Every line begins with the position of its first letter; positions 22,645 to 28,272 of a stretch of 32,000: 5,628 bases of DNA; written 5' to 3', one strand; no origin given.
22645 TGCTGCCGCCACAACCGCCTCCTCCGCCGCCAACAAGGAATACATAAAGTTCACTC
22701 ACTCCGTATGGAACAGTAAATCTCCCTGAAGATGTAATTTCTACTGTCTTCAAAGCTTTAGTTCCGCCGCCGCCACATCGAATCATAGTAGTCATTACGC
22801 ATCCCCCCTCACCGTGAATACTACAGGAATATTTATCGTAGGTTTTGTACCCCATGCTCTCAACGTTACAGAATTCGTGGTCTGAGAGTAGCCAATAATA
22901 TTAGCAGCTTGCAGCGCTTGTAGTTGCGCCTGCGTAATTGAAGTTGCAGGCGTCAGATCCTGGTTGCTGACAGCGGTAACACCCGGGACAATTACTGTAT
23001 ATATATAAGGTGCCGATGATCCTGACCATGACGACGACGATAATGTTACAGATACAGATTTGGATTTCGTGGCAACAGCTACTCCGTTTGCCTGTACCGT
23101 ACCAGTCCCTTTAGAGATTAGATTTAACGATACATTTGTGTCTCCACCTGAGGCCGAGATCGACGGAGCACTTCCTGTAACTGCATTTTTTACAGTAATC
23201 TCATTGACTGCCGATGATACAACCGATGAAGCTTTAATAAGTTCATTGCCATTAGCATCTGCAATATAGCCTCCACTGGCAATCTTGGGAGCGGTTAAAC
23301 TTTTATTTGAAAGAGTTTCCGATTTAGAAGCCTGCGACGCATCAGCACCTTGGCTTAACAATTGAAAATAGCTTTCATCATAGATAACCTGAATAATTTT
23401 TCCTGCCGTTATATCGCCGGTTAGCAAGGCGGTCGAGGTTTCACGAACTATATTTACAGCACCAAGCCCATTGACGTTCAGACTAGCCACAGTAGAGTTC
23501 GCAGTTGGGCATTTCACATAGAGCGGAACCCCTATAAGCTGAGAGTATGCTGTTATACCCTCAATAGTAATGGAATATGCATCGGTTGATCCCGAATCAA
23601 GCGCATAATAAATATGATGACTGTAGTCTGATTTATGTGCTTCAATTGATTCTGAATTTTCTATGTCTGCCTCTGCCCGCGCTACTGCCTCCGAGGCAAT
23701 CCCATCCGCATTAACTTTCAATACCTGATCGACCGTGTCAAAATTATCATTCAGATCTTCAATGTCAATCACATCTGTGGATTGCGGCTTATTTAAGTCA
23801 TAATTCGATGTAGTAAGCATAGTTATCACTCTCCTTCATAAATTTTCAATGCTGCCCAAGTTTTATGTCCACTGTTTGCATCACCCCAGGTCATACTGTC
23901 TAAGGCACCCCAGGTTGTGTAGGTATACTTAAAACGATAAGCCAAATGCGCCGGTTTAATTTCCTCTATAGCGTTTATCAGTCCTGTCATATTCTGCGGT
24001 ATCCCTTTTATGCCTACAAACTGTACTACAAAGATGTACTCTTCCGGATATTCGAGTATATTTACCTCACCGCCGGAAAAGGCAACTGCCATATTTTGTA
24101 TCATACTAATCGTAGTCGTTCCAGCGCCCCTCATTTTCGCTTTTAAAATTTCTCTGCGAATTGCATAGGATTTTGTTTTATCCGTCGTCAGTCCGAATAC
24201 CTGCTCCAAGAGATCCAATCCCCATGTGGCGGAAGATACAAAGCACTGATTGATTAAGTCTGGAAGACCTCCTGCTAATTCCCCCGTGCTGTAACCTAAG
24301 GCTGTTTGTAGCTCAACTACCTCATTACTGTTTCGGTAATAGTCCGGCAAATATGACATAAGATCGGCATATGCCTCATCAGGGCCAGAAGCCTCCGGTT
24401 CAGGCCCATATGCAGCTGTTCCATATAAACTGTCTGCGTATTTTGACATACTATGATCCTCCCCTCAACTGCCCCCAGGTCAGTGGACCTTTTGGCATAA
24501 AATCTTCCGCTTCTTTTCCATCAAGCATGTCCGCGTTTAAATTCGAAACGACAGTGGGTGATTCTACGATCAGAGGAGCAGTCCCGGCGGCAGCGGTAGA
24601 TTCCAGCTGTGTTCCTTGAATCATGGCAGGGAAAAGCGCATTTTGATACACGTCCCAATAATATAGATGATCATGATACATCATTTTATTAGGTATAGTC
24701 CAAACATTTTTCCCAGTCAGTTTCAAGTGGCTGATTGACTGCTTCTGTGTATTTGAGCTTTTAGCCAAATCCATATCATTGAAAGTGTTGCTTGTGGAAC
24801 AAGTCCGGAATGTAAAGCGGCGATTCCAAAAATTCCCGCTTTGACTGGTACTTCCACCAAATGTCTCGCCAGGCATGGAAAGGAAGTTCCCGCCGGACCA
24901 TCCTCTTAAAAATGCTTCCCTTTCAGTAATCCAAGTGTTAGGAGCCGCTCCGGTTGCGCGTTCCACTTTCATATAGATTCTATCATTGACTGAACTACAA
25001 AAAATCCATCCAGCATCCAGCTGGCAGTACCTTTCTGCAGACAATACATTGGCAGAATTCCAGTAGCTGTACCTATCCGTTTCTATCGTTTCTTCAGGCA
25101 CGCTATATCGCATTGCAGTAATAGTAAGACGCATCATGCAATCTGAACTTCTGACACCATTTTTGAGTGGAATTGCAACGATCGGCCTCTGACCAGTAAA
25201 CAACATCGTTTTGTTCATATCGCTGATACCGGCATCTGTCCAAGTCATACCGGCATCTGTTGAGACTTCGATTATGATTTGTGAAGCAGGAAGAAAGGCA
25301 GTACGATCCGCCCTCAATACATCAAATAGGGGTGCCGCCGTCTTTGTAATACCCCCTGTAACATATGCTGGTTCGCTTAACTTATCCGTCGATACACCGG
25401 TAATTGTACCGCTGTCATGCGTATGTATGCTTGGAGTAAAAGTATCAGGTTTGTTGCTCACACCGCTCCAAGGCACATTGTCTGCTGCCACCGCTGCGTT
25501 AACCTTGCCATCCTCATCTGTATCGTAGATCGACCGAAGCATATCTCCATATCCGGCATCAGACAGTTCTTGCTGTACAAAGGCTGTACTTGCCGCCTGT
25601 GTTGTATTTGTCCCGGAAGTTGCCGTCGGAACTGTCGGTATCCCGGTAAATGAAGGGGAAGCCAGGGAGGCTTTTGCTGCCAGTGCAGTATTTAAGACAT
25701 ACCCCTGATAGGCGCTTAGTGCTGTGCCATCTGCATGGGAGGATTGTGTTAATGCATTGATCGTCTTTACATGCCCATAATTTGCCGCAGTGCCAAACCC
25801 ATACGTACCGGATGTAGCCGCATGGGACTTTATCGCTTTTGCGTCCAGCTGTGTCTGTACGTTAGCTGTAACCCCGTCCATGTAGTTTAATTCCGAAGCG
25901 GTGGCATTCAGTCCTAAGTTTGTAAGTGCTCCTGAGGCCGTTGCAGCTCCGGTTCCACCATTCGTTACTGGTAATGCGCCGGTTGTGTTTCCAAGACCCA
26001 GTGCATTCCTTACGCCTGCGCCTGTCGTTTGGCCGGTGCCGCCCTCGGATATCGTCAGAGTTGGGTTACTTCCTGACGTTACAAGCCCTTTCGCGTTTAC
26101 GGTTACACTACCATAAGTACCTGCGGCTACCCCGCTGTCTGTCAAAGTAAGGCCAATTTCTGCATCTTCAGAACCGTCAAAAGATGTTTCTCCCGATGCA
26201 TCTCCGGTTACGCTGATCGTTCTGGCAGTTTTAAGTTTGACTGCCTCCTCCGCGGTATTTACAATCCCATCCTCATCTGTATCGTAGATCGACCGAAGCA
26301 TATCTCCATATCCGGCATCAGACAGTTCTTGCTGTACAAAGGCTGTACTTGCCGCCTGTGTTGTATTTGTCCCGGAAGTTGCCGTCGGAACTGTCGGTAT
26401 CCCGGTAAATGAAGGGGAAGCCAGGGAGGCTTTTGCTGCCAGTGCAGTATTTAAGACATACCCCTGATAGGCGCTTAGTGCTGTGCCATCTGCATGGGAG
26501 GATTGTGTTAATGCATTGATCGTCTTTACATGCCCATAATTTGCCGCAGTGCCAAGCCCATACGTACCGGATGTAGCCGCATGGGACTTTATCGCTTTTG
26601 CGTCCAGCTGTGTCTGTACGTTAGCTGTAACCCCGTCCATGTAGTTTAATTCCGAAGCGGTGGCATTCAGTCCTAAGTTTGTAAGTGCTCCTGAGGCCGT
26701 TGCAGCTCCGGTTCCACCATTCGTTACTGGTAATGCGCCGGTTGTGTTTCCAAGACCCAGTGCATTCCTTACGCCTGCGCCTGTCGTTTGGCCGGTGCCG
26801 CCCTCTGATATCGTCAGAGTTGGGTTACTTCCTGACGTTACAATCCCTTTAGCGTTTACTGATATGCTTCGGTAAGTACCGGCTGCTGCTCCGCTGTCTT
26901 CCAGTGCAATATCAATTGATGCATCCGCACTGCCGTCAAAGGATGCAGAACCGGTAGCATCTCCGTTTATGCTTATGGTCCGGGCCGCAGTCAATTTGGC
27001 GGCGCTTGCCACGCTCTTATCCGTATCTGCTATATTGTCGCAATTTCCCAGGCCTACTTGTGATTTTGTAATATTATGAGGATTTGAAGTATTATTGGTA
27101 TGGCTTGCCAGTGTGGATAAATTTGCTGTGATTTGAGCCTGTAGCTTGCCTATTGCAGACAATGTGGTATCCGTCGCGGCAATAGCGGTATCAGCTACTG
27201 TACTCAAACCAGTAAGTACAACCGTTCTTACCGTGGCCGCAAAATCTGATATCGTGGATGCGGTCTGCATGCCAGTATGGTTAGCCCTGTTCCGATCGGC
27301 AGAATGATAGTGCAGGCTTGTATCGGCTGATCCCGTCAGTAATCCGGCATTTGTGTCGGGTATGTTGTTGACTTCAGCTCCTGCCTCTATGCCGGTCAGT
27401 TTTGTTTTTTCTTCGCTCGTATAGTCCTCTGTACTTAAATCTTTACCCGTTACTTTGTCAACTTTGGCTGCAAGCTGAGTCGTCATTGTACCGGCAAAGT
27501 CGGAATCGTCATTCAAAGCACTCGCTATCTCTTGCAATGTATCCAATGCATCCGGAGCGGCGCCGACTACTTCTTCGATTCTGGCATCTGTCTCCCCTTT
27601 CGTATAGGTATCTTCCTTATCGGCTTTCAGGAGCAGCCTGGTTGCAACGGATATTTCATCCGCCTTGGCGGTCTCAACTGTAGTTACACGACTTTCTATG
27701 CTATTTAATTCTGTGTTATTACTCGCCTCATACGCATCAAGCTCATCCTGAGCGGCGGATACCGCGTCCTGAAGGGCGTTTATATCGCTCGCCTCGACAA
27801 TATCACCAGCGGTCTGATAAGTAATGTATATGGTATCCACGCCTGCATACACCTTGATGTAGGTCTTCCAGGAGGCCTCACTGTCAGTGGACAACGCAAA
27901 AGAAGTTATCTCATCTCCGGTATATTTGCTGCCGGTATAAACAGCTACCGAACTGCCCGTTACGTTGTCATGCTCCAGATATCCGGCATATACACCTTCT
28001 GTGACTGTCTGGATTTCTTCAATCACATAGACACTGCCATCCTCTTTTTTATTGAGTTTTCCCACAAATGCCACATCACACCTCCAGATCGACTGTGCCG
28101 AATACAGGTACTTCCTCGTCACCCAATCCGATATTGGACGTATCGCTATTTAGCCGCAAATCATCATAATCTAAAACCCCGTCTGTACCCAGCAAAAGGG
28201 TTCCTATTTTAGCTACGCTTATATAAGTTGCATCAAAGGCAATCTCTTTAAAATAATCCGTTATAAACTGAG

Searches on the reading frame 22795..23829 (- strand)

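Call 50: search_protein_families(library=phrogs, proteins=[window:22795-23829:-], max_evalue=0.00001)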
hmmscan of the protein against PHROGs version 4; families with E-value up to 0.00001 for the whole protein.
window:22795-23829:- (344 aa): 2 families
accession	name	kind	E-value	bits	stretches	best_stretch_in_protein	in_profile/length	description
phrog_28171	-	unknown function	2.2e-13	50.7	1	50-181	164-293/476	-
phrog_4900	-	tail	1.7e-07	30.8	1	73-160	245-334/964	tail protein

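Call 104: search_protein_families(library=pfam, proteins=[window:22795-23829:-], max_evalue=0.01)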
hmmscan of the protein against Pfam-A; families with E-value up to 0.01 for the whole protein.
window:22795-23829:- (344 aa): 0 families

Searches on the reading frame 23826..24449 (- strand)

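Call 50: search_protein_families(library=phrogs, proteins=[window:23826-24449:-], max_evalue=0.00001)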
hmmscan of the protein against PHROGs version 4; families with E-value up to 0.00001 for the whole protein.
window:23826-24449:- (207 aa): 4 families
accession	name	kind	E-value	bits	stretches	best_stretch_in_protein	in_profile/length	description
phrog_521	-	tail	1.4e-55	189.9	1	28-205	28-209/534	tail protein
phrog_1160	-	tail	8.8e-14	52.1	1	27-177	17-180/528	baseplate protein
phrog_203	-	tail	3.1e-10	40.7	1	37-134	25-126/224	baseplate wedge subunit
phrog_21322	-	head and packaging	1.6e-09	38.6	1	29-179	10-159/337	virion structural protein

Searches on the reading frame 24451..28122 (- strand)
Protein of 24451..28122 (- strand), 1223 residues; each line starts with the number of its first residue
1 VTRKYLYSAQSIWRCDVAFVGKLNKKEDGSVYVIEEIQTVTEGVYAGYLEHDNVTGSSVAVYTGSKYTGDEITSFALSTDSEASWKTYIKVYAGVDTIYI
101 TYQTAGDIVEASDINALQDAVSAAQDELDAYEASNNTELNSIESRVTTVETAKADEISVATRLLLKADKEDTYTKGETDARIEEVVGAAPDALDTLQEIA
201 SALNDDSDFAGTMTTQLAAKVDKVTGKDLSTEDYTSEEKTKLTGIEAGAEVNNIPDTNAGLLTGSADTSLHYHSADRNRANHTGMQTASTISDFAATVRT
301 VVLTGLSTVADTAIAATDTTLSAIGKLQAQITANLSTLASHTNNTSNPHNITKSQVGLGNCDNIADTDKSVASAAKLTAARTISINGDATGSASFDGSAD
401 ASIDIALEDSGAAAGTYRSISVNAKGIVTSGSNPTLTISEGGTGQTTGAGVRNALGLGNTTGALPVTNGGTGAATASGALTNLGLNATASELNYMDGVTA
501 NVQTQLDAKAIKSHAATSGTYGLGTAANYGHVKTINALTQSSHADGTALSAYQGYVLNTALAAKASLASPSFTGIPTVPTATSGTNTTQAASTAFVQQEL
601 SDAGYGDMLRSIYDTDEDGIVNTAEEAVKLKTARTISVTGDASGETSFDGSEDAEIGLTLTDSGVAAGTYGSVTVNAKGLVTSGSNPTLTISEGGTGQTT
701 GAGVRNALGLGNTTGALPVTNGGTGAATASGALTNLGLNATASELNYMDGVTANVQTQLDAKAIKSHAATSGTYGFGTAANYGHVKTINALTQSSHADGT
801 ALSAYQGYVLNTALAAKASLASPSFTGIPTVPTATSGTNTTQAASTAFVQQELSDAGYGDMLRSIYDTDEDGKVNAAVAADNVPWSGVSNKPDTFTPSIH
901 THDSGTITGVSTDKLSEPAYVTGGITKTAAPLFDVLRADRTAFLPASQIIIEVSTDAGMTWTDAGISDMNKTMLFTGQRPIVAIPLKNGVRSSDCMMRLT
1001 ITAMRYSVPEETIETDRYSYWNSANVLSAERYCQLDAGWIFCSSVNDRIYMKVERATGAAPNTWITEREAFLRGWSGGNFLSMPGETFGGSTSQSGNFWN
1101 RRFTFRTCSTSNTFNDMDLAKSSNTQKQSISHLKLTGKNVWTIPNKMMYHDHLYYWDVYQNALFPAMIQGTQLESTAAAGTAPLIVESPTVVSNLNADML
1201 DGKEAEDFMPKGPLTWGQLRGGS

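Call 50: search_protein_families(library=phrogs, proteins=[window:24451-28122:-], max_evalue=0.00001)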
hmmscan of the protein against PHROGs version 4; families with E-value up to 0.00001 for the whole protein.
window:24451-28122:- (1223 aa): 18 families
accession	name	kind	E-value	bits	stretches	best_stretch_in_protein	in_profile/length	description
phrog_18608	-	unknown function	8.7e-84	283.2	1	19-390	7-374/416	-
phrog_38759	-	unknown function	1.1e-37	131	3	623-854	58-281/920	-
phrog_23820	-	tail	7.9e-28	98.9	2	161-224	88-151/221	tail fiber protein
phrog_24573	-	unknown function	5.2e-27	95.3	2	625-694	356-425/780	-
phrog_5181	-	unknown function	2.1e-26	93.5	2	405-908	183-648/763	-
phrog_13589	-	unknown function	6.7e-26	91.5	1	19-131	6-117/1042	-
phrog_33377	-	unknown function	7.2e-25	88.3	2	623-685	64-126/456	-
phrog_454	-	tail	1.5e-22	80.7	3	557-601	352-396/1376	tail fiber protein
phrog_2631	-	tail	3.6e-22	79.7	2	177-223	376-422/644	tail fiber protein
phrog_7389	-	tail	1.6e-20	74.3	2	623-697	340-420/732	tail fiber protein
phrog_7032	-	tail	2.5e-20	73.2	2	544-599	230-285/866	tail fiber protein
phrog_3018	-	head and packaging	8.2e-15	55.7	2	617-788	92-277/341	head decoration protein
phrog_1197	-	tail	3.2e-12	47.3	1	119-230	129-247/715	tail protein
phrog_4209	-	tail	5.2e-09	36.6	0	799-853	89-145/406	tail fiber protein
phrog_22682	-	tail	4.7e-08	33.6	0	535-598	148-211/400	tail fiber protein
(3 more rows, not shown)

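Call 104: search_protein_families(library=pfam, proteins=[window:24451-28122:-], max_evalue=0.01)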
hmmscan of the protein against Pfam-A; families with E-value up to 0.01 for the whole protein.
window:24451-28122:- (1223 aa): 2 families
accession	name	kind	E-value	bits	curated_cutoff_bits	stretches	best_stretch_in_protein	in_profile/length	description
PF23781.1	Phage_TAC_16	-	0.0043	17.4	27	0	589-624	64-99/114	Phage tail assembly chaperone protein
PF22337.1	Phage_fiber_rpt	-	0.0051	16.9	27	0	547-565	12-30/34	Phage tail fiber repeats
